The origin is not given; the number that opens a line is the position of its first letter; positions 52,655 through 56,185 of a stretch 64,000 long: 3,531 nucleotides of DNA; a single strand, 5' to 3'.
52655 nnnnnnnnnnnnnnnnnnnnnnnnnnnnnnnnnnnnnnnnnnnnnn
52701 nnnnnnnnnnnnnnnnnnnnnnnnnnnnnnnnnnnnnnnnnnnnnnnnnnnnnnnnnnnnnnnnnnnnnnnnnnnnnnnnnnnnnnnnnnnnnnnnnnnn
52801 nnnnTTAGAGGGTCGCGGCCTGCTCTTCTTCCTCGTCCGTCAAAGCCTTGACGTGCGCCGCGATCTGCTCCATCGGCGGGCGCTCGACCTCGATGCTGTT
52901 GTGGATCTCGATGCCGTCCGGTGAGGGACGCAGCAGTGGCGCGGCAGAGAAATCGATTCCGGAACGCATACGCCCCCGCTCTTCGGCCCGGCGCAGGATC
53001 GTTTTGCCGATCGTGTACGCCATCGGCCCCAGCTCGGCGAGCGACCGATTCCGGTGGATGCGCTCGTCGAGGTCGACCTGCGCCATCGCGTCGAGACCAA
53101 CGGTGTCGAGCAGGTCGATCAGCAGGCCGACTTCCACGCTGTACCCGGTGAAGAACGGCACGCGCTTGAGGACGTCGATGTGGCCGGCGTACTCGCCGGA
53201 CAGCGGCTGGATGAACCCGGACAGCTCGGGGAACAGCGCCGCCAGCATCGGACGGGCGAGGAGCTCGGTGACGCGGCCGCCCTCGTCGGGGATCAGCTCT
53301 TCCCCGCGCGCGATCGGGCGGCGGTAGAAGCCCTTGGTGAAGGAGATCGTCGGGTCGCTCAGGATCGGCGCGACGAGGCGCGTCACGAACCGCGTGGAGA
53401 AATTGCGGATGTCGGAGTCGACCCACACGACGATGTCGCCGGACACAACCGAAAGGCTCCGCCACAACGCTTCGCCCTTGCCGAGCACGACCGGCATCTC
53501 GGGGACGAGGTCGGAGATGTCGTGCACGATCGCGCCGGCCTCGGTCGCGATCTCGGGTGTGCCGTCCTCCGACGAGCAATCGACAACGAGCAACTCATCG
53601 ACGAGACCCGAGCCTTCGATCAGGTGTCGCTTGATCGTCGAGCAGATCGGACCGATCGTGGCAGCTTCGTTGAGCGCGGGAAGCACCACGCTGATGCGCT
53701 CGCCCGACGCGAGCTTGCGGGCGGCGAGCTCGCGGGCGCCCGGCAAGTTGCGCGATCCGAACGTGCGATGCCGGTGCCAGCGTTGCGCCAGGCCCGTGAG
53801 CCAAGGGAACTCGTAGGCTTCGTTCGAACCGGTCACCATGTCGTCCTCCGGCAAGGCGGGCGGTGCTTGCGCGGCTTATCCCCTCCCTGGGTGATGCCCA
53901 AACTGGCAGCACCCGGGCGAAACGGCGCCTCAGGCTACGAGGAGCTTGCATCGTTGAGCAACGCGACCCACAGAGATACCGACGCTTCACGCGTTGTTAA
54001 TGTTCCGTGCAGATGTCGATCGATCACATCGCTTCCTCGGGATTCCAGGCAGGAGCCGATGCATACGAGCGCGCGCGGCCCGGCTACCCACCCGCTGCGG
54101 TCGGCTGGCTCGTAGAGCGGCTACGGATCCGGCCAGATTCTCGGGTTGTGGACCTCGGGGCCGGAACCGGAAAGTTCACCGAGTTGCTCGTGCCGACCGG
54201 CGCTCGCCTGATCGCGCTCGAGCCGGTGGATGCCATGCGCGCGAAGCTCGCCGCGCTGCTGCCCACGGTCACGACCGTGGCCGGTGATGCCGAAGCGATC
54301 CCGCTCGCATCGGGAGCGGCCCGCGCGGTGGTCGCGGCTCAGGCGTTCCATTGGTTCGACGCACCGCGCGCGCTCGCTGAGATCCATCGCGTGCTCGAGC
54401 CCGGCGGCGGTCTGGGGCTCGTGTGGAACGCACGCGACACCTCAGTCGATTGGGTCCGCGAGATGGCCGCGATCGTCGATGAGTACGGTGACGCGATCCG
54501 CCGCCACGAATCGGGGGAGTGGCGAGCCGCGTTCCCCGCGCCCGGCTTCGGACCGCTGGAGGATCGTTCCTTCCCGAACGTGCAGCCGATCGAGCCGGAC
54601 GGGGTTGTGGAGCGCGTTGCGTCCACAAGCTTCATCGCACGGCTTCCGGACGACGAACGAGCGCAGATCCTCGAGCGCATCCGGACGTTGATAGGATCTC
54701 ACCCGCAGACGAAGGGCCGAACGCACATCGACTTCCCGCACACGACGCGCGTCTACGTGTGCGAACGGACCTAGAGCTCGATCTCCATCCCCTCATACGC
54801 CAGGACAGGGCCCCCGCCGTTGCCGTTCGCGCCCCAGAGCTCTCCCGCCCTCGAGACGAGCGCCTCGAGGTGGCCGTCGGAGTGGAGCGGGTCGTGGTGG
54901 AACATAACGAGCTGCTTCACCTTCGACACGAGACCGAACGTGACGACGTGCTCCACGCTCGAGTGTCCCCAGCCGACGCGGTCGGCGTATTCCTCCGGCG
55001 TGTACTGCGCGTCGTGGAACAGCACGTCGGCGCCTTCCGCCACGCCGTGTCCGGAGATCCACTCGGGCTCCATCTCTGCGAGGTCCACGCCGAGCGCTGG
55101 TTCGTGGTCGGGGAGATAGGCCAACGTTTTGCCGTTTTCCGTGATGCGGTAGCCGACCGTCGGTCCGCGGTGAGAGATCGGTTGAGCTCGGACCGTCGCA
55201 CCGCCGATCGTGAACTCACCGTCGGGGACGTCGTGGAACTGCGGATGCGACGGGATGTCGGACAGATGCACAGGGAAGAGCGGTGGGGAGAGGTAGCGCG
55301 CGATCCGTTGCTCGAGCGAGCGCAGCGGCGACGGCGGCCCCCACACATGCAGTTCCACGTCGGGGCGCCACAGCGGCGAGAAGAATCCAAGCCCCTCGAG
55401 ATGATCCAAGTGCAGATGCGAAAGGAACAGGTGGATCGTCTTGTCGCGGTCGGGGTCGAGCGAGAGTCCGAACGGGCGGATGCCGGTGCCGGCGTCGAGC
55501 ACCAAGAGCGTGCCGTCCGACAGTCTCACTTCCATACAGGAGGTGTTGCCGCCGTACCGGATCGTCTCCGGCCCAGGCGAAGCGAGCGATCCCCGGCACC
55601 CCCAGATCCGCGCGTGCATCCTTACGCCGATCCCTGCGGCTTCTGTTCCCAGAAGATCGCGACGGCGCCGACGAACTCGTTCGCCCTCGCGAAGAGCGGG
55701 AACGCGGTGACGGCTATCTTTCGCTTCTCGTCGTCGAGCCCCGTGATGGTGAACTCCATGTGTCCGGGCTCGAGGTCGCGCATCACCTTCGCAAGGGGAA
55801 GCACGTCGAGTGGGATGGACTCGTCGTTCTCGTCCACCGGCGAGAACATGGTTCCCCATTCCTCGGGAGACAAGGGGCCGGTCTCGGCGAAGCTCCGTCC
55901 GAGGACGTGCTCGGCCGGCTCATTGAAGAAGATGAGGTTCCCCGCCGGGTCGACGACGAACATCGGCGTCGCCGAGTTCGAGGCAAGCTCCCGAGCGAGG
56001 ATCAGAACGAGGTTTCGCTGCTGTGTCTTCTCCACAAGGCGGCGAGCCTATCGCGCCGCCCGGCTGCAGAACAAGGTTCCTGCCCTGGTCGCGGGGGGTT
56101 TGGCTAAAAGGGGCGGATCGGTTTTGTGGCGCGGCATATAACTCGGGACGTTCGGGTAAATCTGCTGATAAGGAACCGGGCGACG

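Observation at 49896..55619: Glycosyl-glycerate-type cluster: PIG-L deacetylase, GT78-like synthase, GpgS, SAM methyltransferase, MBL hydrolase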

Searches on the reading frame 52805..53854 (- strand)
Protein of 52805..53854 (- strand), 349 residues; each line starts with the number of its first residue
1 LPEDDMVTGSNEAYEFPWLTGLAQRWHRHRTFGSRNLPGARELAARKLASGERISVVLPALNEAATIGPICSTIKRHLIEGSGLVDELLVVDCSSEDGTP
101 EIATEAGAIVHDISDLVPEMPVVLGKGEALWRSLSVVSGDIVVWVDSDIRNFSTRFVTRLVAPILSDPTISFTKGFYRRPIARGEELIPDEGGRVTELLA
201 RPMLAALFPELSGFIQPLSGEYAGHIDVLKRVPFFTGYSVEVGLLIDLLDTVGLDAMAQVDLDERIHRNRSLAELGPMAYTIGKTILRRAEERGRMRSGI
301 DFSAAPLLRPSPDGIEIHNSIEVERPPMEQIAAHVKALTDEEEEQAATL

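Call 5: search_protein_families(library=pfam, proteins=[window:52805-53854:-], max_evalue=0.01)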
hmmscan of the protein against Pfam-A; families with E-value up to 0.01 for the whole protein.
window:52805-53854:- (349 aa): 1 family
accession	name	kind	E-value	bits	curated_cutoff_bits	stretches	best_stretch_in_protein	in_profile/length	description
PF00535.33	Glycos_transf_2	-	4.5e-10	40.1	23.3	1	55-178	1-117/168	Glycosyl transferase family 2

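Call 6: search_protein_families(library=ncbifam, proteins=[window:52805-53854:-], max_evalue=0.01)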
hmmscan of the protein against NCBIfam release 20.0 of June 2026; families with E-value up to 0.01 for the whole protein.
window:52805-53854:- (349 aa): 10 families
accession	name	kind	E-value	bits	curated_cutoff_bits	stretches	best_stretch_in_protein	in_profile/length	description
NF010496.0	PRK13915.1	equivalog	5.3e-109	364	262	1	23-332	5-306/307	glucosyl-3-phosphoglycerate synthase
NF040724.1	GpgS_Meth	equivalog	1e-11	44.3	700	1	108-292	104-302/402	glucosyl-3-phosphoglycerate synthase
TIGR04182.1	glyco_TIGR04182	equivalog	1.8e-11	44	325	1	54-166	2-99/293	S-layer glycoprotein N-glycosyltransferase AglJ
TIGR04283.1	glyco_like_mftF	equivalog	5.8e-07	29.3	182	1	54-111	1-54/221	TIGR04283 family arsenosugar biosynthesis glycosyltransferase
NF045692.1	OglycostaseCruG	equivalog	3.8e-06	26.1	600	1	53-105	42-90/386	2'-O-glycosyltransferase CruG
TIGR03469.1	HpnB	hypoth_equivalog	0.00071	18.7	379.25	1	50-113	42-102/386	hopene-associated glycosyltransferase HpnB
NF007986.1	PRK10714.1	equivalog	0.0009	18.3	529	1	52-162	6-113/316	undecaprenyl-phosphate 4-deoxy-4-formamido-L-arabinose transferase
NF041391.1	DPhHxTase_Halo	equivalog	0.0011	18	375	1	60-148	3-78/213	dolichyl-phosphate hexose transferase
NF058614.1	PPMAGASynPpgS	equivalog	0.0026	17.2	370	1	56-130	4-64/226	polyprenyl-phospho-N-acetylgalactosaminyl synthase PpgS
TIGR03937.1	PgaC_IcaA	equivalog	0.0091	15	422.3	0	45-171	38-157/407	poly-beta-1,6-N-acetyl-D-glucosamine synthase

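Call 8: search_solved_structures(query=window:52805-53854:-, max_evalue=0.001, show_alignments=1)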
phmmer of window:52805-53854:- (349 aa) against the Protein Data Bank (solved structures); distinct sequences matched with E-value up to 0.001: 12.
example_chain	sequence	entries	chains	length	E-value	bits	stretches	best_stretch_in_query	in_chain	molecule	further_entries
3f1y_A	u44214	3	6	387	2.5e-70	240.6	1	15-331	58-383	Mannosyl-3-phosphoglycerate synthase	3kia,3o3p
3e25_A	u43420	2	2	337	2.4e-65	224.2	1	42-329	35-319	Putative uncharacterized protein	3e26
3ckj_A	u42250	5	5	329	3.4e-65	223.8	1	35-313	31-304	Putative uncharacterized protein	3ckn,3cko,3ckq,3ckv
7p5l_A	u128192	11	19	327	4e-65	223.5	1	26-335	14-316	Glucosyl-3-phosphoglycerate synthase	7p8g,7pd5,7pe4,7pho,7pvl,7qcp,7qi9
4y6n_A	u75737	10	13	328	4.4e-65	223.4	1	42-313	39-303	Glucosyl-3-phosphoglycerate synthase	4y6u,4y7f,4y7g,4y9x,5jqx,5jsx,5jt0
7pdo_A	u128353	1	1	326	4.4e-65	223.4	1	26-334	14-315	Glucosyl-3-phosphoglycerate synthase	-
4ddz_A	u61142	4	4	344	4.8e-65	223.2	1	42-313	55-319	GLUCOSYL-3-PHOSPHOGLYCERATE SYNTHASE (GpgS) | Glucosyl-3-phosphoglycerate synthase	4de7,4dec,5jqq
8vxh_A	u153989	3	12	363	6.7e-05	25.5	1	49-162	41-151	Undecaprenyl-phosphate 4-deoxy-4-formamido-L-arabinose transferase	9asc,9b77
9bhc_C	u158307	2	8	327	9.5e-05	25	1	52-162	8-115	Undecaprenyl-phosphate 4-deoxy-4-formamido-L-arabinose transferase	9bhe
6yv7_B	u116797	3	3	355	0.00026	23.6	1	52-180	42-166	Glycosyl transferase, family 2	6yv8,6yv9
6yv7_A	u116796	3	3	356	0.00026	23.6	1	52-180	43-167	Glycosyl transferase, family 2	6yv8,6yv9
9hwj_A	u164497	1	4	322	0.00077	22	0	52-162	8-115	Undecaprenyl-phosphate 4-deoxy-4-formamido-L-arabinose transferase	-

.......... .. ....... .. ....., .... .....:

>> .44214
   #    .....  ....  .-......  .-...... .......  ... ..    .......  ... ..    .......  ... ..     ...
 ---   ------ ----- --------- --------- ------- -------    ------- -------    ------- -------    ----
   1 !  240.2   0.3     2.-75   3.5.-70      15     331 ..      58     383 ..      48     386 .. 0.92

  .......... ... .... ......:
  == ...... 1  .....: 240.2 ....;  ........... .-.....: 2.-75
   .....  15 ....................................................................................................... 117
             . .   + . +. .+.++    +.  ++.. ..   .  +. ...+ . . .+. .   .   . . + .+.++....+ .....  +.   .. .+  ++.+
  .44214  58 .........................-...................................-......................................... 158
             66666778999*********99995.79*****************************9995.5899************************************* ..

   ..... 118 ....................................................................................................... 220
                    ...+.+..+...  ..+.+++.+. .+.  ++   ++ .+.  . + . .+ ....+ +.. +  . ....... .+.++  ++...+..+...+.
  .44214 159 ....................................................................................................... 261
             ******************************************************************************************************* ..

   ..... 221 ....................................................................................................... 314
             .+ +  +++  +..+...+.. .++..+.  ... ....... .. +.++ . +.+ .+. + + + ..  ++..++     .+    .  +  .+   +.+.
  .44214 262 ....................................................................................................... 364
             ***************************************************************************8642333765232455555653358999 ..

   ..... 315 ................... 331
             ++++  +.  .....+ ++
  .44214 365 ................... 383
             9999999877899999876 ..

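Call 85: list_cluster_members(proteins=[P0391, window:52805-53854:-, P0002])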
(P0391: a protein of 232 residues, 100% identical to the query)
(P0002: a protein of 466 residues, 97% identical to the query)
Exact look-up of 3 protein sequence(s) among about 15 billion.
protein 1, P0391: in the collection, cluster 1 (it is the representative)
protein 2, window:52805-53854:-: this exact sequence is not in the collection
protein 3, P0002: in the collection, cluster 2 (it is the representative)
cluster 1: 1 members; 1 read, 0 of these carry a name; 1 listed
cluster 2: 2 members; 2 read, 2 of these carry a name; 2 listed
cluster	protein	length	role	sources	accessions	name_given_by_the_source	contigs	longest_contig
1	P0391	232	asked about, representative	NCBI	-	-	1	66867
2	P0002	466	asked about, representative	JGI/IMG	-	glycosyltransferase involved in cell wall biosynthesis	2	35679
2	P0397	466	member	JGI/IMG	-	glucosylglycerate synthase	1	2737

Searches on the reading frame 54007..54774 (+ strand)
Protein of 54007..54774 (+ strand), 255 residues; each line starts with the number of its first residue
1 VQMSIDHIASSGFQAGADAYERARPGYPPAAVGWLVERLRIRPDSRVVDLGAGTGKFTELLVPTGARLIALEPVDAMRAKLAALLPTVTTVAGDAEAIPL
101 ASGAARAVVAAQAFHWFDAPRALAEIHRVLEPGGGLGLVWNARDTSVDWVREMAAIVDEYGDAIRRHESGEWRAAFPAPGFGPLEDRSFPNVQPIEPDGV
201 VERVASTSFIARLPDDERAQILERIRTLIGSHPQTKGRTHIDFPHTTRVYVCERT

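Call 5: search_protein_families(library=pfam, proteins=[window:54007-54774:+], max_evalue=0.01)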
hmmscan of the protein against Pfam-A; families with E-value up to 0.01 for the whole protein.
window:54007-54774:+ (255 aa): 6 families
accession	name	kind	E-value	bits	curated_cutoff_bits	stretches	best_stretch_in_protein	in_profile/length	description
PF08241.18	Methyltransf_11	-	3.9e-17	63.1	21.2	1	48-135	1-92/95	Methyltransferase domain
PF13649.12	Methyltransf_25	-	1e-15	58.6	27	1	47-134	1-97/97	Methyltransferase domain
PF13489.12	Methyltransf_23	-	1e-09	38.8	27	1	36-159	13-138/164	Methyltransferase domain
PF08242.18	Methyltransf_12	-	1.1e-06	29.7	30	1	48-136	1-98/98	Methyltransferase domain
PF01728.25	FtsJ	-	0.00044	20.7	24.1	1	34-95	11-75/181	FtsJ-like methyltransferase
PF13847.12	Methyltransf_31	-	0.0011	19.1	27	1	42-136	2-107/145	Methyltransferase domain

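Call 6: search_protein_families(library=ncbifam, proteins=[window:54007-54774:+], max_evalue=0.01)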
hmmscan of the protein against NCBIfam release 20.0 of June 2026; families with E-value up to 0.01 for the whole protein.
window:54007-54774:+ (255 aa): 23 families
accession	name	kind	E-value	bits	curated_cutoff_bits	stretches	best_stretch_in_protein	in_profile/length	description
NF045667.1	MTase_DVU1556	equivalog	1e-13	51.2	155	1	32-138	11-119/213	DVU_1556 family methyltransferase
TIGR02072.1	BioC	equivalog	8.6e-13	48.6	184.95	1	35-136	23-130/244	malonyl-ACP O-methyltransferase BioC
NF001241.0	PRK00216.1-2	equivalog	1.7e-10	41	327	1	36-138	44-147/231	demethylmenaquinone methyltransferase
NF007610.0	PRK10258.1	equivalog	7.6e-07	28.7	342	1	33-163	32-162/251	malonyl-ACP O-methyltransferase BioC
NF047649.1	MTase_UXPK_star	exception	1.4e-06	27.6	460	1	40-136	74-179/283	methyltransferase/UXPK-star double selenoprotein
TIGR01934.1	MenG_MenH_UbiE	subfamily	1.9e-06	27.4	158.35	1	36-152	32-154/223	ubiquinone/menaquinone biosynthesis methyltransferase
NF000468.1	Erm37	exception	2.4e-06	27.7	350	1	37-111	26-99/179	23S rRNA (adenine(2058)-N(6))-methyltransferase Erm(37)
NF043040.1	corrin_prot_MT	hypoth_equivalog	3e-06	26.8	180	1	42-136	40-145/216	corrinoid protein-associated methyltransferase CpaM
NF045823.1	PthPhpthDimycoMt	equivalog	6.1e-06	25.6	300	1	72-138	99-166/256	phthiotriol/phenolphthiotriol dimycocerosates methyltransferase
NF045825.1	FAmtase_mtf2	equivalog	7.2e-06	25.4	400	1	81-143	100-162/248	fatty-acid O-methyltransferase Mtf2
NF000499.2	Erm23S_rRNA_broad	equivalog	2.3e-05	23.9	212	1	34-100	14-83/244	23S ribosomal RNA methyltransferase Erm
NF052510.1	methyltran_MpqE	exception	3.7e-05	23.2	335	1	37-135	40-148/234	methyl-plastoquinone biosynthesis methyltransferase MpqE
NF001244.0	PRK00216.1-5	equivalog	6e-05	22.4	216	1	36-151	41-165/236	bifunctional demethylmenaquinone methyltransferase/2-methoxy-6-polyprenyl-1,4-benzoquinol methylase UbiE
NF002463.0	PRK01683.1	equivalog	6.8e-05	22.6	297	1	35-154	23-146/258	trans-aconitate 2-methyltransferase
NF041820.1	daptide_MTase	equivalog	0.00014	21.4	175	1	32-88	26-81/243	daptide-type RiPP biosynthesis methyltransferase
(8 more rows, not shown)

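Call 62: search_solved_structures(query=window:54007-54774:+, max_evalue=0.00001)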
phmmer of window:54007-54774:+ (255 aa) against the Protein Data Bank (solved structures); distinct sequences matched with E-value up to 0.00001: 7.
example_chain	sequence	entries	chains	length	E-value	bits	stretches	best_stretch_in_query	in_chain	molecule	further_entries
4hg2_A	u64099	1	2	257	9.5e-14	54.8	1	13-159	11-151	Methyltransferase type 11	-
2yqz_A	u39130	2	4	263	9.5e-13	51.5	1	11-166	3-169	Hypothetical protein TTHA0223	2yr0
9e72_A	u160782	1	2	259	6.2e-10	42.3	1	9-168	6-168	HvrF methyltransferase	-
2avn_A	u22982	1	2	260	5.3e-07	32.7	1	32-136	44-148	ubiquinone/menaquinone biosynthesis methyltransferase-related protein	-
3ege_A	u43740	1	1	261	1.1e-06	31.6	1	32-151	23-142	Putative methyltransferase from antibiotic biosynthesis pathway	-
3ccf_A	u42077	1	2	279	1.9e-06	30.9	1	35-136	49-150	Cyclopropane-fatty-acyl-phospholipid synthase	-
3l8d_A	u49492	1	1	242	9e-06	28.6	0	41-134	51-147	Methyltransferase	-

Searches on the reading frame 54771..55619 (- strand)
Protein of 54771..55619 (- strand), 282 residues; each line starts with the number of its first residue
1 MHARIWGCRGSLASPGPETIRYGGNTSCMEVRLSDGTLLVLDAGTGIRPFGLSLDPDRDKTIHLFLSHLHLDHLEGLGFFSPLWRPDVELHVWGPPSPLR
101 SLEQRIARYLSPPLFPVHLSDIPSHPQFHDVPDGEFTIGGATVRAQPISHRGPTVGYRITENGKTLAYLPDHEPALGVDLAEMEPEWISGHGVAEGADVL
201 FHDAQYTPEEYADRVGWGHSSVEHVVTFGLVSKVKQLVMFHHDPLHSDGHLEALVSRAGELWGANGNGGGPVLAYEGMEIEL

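Call 5: search_protein_families(library=pfam, proteins=[window:54771-55619:-], max_evalue=0.01)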
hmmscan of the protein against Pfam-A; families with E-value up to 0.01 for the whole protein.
window:54771-55619:- (282 aa): 2 families
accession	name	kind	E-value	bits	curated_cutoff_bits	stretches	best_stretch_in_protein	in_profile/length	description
PF12706.13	Lactamase_B_2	-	6.6e-18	65.5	27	1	40-242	4-200/200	Beta-lactamase superfamily domain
PF00753.33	Lactamase_B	-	7.3e-07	29.7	22.7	1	23-156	3-135/196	Metallo-beta-lactamase superfamily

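Call 6: search_protein_families(library=ncbifam, proteins=[window:54771-55619:-], max_evalue=0.01)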
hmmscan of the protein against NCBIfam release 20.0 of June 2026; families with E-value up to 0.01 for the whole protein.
window:54771-55619:- (282 aa): 10 families
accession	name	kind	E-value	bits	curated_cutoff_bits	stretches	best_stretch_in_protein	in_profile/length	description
TIGR02651.1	RNase_Z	equivalog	3e-16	59.3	292.95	2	25-179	17-167/302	ribonuclease Z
NF000801.0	PRK00055.1-3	equivalog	8.7e-14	51.3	252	2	25-165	19-158/307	ribonuclease Z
NF002558.0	PRK02126.1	subfamily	7.6e-13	48.2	315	1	60-109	47-97/345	ribonuclease Z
NF041851.1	cyc_nuc_deg_phdiest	equivalog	4.7e-10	39.3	400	1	1-248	1-227/253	cyclic nucleotide-degrading phosphodiesterase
NF041257.1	GntH_guanitoxin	equivalog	3.4e-09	36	333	1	19-97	24-108/374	guanitoxin biosynthesis MBL fold metallo-hydrolase GntH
TIGR03307.1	PhnP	equivalog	1.1e-06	28.2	272.25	1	5-172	16-163/249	phosphonate metabolism protein PhnP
NF000800.0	PRK00055.1-1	equivalog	9.4e-06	24.8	398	0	40-168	36-159/305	ribonuclease Z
NF000806.0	PRK00055.2-4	equivalog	6.6e-05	22.3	363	1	14-253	11-252/280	ribonuclease Z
TIGR02649.1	true_RNase_BN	exception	0.00033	19.8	563.7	0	38-164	33-154/304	ribonuclease BN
NF000805.0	PRK00055.2-3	equivalog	0.0029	16.9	416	0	63-178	58-168/307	ribonuclease Z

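Call 64: search_solved_structures(query=window:54771-55619:-, max_evalue=0.00001)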
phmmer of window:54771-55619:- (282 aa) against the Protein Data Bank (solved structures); distinct sequences matched with E-value up to 0.00001: 0.

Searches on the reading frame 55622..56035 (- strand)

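Call 5: search_protein_families(library=pfam, proteins=[window:55622-56035:-], max_evalue=0.01)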
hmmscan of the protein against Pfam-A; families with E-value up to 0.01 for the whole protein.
window:55622-56035:- (137 aa): 3 families
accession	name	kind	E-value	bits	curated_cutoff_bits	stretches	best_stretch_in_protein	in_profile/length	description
PF00989.32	PAS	-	0.00015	22.1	22.6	1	15-48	4-37/113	PAS fold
PF13188.13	PAS_8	-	0.00017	21.8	21.8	1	15-64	4-47/65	PAS domain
PF13426.13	PAS_9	-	0.0016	19.1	27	1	24-128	3-98/103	PAS domain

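Call 6: search_protein_families(library=ncbifam, proteins=[window:55622-56035:-], max_evalue=0.01)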
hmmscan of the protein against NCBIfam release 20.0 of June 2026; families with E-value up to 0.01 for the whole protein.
window:55622-56035:- (137 aa): 0 families
